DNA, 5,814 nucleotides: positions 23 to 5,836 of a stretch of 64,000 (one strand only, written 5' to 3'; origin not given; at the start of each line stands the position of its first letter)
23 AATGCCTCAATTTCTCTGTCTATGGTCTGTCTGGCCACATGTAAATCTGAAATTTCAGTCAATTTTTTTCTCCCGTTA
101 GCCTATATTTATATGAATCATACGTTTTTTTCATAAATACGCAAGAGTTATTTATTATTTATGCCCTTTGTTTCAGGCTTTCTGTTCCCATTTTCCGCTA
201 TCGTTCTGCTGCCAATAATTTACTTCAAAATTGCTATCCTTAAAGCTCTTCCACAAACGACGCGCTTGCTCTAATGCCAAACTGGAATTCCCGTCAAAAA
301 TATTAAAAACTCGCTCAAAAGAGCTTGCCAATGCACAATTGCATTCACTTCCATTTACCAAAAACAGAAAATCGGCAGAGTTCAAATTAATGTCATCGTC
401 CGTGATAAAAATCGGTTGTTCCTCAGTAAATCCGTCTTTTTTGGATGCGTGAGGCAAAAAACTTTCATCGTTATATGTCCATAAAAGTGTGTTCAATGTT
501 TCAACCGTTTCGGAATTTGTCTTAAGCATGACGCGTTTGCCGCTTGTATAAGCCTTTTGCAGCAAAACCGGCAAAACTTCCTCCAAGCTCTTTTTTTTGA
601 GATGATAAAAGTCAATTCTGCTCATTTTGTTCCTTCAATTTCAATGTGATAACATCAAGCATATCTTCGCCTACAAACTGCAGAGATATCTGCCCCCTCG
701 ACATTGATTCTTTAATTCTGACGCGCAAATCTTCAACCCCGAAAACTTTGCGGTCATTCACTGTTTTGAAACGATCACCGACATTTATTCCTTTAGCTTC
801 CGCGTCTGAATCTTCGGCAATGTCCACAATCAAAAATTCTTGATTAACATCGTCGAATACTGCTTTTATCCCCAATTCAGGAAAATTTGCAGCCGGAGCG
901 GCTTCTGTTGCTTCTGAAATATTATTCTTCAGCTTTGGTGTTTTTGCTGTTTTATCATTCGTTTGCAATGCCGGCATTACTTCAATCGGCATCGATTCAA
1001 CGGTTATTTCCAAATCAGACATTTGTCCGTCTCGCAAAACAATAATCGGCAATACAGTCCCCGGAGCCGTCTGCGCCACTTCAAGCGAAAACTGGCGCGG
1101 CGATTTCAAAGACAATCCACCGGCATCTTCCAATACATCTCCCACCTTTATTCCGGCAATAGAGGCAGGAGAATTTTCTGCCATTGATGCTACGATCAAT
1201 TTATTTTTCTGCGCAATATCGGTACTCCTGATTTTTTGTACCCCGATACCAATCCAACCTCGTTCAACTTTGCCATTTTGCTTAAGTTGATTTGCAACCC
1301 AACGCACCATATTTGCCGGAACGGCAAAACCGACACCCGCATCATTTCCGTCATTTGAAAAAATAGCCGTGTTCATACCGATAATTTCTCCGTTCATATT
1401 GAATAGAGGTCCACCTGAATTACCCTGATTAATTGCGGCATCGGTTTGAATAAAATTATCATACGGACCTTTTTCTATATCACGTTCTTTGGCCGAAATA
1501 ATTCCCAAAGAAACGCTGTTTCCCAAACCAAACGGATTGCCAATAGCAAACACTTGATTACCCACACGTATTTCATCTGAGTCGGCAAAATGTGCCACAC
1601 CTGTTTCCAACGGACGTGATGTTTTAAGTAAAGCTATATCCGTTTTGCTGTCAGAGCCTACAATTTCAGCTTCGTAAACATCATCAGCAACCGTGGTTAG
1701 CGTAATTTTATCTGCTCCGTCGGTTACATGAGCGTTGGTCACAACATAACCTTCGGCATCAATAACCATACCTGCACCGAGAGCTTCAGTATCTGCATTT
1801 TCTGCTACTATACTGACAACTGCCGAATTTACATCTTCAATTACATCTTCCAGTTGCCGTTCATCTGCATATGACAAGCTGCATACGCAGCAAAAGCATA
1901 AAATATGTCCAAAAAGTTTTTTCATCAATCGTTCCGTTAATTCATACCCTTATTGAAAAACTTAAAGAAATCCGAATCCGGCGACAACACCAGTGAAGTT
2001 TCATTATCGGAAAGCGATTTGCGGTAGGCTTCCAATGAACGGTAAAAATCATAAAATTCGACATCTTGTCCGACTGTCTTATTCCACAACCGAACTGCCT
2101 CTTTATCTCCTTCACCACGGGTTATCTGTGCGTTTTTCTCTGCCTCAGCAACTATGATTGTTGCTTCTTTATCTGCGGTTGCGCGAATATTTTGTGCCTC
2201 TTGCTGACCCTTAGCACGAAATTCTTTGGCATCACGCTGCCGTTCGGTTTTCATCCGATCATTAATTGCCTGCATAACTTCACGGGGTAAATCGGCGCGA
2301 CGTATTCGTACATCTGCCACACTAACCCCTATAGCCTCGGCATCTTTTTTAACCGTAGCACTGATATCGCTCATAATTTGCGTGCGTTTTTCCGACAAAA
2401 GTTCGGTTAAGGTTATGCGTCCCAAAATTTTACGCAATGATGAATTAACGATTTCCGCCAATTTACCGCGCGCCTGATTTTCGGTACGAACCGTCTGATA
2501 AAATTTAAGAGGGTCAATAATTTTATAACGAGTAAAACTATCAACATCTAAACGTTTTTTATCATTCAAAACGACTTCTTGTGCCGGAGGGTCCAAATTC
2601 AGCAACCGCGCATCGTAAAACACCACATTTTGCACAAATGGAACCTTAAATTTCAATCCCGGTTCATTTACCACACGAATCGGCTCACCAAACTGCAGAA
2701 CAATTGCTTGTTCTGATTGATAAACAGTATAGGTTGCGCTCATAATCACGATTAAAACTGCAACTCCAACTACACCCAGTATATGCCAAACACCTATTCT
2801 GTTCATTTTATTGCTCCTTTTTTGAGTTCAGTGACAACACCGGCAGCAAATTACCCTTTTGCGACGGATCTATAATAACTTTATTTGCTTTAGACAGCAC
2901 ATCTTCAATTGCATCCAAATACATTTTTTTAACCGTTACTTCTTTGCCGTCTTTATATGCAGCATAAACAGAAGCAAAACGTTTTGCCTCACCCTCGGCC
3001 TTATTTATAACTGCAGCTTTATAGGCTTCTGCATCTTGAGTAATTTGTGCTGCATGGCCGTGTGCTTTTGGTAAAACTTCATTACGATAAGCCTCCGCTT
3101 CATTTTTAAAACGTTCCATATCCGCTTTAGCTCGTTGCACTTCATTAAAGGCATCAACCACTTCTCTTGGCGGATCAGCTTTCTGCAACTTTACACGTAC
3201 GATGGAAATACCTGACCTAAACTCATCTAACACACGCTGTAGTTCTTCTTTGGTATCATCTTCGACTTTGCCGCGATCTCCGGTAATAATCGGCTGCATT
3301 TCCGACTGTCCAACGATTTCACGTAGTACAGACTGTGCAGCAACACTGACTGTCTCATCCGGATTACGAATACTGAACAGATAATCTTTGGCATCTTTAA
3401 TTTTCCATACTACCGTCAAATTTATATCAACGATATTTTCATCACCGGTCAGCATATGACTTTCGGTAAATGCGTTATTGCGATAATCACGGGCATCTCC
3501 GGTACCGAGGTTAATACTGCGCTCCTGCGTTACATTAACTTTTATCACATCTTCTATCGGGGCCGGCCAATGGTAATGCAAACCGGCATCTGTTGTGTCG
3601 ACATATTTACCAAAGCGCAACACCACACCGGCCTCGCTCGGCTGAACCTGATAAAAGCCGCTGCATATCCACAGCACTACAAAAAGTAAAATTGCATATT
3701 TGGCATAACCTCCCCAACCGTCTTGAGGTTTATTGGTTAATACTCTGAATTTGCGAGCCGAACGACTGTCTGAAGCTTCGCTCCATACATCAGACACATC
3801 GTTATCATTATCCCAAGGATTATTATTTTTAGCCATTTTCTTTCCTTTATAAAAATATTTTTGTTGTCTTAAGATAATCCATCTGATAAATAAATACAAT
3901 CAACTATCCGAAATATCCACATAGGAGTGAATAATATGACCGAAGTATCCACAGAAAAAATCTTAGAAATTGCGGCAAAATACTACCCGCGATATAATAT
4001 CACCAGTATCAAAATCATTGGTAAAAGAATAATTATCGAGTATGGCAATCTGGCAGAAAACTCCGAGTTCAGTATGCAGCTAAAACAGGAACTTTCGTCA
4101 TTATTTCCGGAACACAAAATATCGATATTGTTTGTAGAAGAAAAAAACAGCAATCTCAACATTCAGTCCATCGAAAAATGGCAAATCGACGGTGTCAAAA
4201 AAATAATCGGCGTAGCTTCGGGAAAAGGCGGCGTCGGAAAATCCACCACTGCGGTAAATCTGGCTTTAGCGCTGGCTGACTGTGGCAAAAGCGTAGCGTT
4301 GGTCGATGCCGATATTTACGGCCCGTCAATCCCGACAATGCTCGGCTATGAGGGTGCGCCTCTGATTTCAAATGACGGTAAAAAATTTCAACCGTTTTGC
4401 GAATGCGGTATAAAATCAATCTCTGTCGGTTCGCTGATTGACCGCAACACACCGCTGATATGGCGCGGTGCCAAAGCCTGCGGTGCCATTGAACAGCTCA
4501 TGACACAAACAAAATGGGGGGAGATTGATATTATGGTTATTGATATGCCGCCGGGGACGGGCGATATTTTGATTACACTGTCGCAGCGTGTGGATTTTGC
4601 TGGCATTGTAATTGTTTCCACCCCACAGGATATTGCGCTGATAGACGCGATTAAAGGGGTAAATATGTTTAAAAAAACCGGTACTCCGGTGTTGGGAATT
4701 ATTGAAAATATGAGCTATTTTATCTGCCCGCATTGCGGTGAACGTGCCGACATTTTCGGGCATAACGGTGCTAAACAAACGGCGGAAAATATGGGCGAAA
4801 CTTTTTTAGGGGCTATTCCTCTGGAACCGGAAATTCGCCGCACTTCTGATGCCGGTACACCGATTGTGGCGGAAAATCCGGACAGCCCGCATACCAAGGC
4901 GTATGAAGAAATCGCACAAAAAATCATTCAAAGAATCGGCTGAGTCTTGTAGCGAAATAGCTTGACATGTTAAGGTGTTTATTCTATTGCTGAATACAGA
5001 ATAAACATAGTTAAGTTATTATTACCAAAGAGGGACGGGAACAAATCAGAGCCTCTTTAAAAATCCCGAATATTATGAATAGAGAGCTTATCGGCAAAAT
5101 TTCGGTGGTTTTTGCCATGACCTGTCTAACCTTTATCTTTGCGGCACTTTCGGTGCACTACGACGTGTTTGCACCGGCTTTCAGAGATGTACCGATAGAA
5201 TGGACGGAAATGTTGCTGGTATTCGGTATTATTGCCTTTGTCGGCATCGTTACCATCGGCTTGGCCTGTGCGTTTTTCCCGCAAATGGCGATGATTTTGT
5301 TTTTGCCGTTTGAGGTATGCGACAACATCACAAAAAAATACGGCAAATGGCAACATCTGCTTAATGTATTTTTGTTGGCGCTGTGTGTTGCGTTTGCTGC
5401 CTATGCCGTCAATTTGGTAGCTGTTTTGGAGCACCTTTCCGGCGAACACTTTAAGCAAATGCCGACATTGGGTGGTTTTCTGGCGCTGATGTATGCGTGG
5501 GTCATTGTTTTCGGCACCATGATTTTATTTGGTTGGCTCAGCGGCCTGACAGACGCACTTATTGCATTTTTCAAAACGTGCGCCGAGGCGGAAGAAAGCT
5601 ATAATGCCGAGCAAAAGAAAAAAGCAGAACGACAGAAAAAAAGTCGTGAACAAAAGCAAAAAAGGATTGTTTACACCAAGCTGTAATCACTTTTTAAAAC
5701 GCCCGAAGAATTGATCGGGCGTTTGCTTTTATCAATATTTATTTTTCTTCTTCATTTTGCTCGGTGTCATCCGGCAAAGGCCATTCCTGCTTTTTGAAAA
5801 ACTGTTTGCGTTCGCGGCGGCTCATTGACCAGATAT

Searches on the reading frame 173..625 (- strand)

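Call 87: search_protein_families(library=pfam, proteins=[window:173-625:-], max_evalue=0.01)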
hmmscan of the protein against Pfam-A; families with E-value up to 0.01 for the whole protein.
window:173-625:- (150 aa): 1 family
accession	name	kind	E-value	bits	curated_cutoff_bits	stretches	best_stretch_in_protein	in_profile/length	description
PF04364.18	DNA_pol3_chi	-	3.3e-32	112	25.4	1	1-135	1-134/135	DNA polymerase III chi subunit, HolC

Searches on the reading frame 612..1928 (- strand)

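Call 87: search_protein_families(library=pfam, proteins=[window:612-1928:-], max_evalue=0.01)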
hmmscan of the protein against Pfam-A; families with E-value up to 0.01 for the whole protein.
window:612-1928:- (438 aa): 6 families
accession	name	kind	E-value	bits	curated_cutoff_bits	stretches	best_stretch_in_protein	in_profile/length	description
PF13365.12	Trypsin_2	-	1.1e-31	110.9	27.6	1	51-185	1-144/144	Trypsin-like peptidase domain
PF00089.32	Trypsin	-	2.4e-20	73.8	20.6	1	48-210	24-219/220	Trypsin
PF13180.12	PDZ_2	-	1.9e-14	54.1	27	1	226-310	3-80/80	PDZ domain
PF00595.29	PDZ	-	1.2e-08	35.6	23.2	2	352-417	12-79/81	PDZ domain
PF17820.7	PDZ_6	-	4.5e-08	33.2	27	1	245-281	1-37/54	PDZ domain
PF10459.15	Peptidase_S46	-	0.0065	15.6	22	0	159-186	624-650/698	Peptidase S46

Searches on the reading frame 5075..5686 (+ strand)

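Call 3: search_protein_families(library=pfam, proteins=[window:5075-5686:+], max_evalue=1)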
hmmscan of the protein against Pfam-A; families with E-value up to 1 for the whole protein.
window:5075-5686:+ (203 aa): 2 families
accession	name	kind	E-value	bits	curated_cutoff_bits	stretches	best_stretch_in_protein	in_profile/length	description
PF15103.11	G0-G1_switch_2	-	0.0025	18.6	27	1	145-197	29-81/105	G0/G1 switch protein 2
PF04290.18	DctQ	-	0.022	15.1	28.3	1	90-152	59-121/132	Tripartite ATP-independent periplasmic transporters, DctQ component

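Call 4: search_protein_families(library=ncbifam, proteins=[window:5075-5686:+], max_evalue=1)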
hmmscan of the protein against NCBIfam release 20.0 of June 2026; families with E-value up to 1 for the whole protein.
window:5075-5686:+ (203 aa): 4 families
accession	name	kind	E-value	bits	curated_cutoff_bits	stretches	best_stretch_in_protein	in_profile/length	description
NF008432.0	PRK11272.1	equivalog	0.0015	17.8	270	1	48-152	127-229/294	drug/metabolite exporter YedA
NF003396.0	PRK04598.1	equivalog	0.0022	18.4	121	1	142-197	16-69/81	Sec-independent protein translocase subunit TatA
NF002500.0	PRK01833.1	equivalog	0.1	12.9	115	1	142-196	16-69/74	Sec-independent protein translocase subunit TatA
NF043039.1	HgcAB_like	equivalog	0.25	10.9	285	1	43-144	162-264/350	HgcAB-like fusion protein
